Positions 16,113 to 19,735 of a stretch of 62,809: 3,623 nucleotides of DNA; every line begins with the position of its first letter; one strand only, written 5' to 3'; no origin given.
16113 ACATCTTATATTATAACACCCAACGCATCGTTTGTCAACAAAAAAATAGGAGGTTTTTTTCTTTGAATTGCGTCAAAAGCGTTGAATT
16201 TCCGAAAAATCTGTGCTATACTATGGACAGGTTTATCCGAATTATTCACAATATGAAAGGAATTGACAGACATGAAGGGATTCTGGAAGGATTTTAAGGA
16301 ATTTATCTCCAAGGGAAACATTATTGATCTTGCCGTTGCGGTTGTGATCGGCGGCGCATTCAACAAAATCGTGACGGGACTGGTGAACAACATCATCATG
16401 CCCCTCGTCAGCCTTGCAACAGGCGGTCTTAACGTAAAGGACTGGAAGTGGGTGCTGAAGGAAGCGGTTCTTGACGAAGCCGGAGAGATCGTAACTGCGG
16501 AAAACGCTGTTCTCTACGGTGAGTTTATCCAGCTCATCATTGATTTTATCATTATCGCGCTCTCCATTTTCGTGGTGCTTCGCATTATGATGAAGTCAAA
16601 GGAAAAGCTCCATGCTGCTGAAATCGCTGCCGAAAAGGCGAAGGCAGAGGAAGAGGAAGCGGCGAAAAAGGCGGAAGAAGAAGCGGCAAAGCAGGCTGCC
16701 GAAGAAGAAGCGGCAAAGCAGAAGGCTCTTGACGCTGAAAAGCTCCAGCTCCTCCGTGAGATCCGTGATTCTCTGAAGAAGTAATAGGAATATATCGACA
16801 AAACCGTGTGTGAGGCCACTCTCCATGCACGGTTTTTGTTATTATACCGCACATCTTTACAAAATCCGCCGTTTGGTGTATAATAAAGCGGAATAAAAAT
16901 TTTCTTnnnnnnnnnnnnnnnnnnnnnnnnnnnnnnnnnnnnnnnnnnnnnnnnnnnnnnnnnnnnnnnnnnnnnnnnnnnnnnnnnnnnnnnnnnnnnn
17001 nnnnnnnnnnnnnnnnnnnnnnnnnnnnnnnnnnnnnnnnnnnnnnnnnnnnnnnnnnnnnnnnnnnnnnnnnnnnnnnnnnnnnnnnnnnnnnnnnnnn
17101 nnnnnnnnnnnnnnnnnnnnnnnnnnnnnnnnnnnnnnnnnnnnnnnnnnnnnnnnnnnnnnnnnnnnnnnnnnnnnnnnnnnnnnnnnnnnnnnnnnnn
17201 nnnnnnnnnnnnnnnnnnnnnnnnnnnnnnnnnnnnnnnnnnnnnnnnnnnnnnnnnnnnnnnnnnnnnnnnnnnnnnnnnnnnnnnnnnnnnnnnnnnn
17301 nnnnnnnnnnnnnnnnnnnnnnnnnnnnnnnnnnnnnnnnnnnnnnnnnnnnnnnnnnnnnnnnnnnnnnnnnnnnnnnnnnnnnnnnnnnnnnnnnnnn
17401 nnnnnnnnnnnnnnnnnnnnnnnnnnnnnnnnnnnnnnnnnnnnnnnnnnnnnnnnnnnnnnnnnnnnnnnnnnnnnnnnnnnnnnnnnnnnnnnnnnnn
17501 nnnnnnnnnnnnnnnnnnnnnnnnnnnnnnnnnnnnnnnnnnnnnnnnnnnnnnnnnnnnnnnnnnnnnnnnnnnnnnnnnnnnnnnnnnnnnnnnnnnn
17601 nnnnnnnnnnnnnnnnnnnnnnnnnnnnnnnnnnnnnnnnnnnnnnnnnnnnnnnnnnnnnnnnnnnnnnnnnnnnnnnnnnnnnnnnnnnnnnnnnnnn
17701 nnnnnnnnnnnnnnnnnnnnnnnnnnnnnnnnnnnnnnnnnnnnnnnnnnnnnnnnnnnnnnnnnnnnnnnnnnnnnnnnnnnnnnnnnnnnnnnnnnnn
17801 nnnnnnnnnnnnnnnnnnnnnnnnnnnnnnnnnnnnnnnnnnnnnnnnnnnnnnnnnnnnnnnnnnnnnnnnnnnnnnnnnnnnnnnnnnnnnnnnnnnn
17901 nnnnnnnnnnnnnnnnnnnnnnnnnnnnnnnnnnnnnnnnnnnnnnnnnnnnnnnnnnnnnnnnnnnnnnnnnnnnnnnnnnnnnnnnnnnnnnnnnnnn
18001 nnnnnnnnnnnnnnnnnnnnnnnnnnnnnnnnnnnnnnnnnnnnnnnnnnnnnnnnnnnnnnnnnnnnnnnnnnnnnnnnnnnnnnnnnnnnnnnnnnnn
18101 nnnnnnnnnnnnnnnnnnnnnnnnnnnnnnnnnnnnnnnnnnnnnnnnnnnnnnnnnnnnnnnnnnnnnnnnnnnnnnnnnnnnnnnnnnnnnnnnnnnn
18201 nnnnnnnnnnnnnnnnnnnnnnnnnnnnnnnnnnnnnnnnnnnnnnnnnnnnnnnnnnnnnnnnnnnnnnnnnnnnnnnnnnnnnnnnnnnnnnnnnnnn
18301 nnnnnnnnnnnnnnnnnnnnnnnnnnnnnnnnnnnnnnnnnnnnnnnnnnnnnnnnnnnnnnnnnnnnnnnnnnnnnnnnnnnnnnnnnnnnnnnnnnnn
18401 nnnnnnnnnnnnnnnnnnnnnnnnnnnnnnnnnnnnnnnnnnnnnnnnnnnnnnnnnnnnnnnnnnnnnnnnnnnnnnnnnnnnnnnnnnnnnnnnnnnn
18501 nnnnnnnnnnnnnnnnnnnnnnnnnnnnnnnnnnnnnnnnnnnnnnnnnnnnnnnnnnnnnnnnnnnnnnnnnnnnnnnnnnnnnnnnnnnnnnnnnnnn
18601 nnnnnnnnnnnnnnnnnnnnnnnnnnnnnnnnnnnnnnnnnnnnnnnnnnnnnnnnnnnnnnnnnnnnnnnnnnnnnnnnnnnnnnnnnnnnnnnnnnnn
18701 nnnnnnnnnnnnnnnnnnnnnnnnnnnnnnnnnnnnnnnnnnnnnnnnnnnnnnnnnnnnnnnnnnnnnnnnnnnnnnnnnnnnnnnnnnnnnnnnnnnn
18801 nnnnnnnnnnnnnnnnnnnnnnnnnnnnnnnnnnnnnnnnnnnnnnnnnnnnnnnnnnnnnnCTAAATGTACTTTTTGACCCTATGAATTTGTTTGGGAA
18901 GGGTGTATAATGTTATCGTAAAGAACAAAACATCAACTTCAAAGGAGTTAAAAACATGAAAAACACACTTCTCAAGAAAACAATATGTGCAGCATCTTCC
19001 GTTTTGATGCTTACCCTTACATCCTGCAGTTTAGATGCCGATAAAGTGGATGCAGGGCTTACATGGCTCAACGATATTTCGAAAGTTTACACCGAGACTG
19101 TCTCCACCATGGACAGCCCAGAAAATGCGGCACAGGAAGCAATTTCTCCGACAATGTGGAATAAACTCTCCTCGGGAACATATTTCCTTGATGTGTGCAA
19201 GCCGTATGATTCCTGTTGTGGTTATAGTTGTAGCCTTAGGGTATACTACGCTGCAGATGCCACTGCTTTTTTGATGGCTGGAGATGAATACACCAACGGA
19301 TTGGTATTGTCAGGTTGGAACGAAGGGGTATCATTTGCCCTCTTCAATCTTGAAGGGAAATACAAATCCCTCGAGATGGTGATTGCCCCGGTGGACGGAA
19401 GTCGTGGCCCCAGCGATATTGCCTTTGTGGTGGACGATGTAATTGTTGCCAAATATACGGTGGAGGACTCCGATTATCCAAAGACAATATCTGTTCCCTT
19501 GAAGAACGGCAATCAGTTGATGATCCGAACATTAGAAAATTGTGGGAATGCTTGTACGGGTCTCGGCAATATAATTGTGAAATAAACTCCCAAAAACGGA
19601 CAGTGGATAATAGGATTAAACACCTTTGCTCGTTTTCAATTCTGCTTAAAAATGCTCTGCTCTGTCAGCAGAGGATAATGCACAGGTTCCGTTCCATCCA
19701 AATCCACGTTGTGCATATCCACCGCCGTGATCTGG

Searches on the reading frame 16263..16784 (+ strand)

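Call 104: search_protein_families(library=pfam, proteins=[window:16263-16784:+], max_evalue=0.00001)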
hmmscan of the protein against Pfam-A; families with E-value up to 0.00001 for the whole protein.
window:16263-16784:+ (173 aa): 1 family
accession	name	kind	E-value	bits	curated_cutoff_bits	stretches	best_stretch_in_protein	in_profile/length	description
PF01741.23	MscL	-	4.4e-36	124.4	27.4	1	7-171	1-122/123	Large-conductance mechanosensitive channel, MscL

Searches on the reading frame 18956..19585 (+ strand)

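Call 70: search_protein_families(library=pfam, proteins=[window:18956-19585:+], max_evalue=0.01)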
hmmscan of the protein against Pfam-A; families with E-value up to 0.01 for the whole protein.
window:18956-19585:+ (209 aa): 1 family
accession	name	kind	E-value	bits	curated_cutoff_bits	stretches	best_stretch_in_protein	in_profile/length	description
PF08305.17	NPCBM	-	0.009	16.5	23.9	0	101-192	27-117/137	NPCBM/NEW2 domain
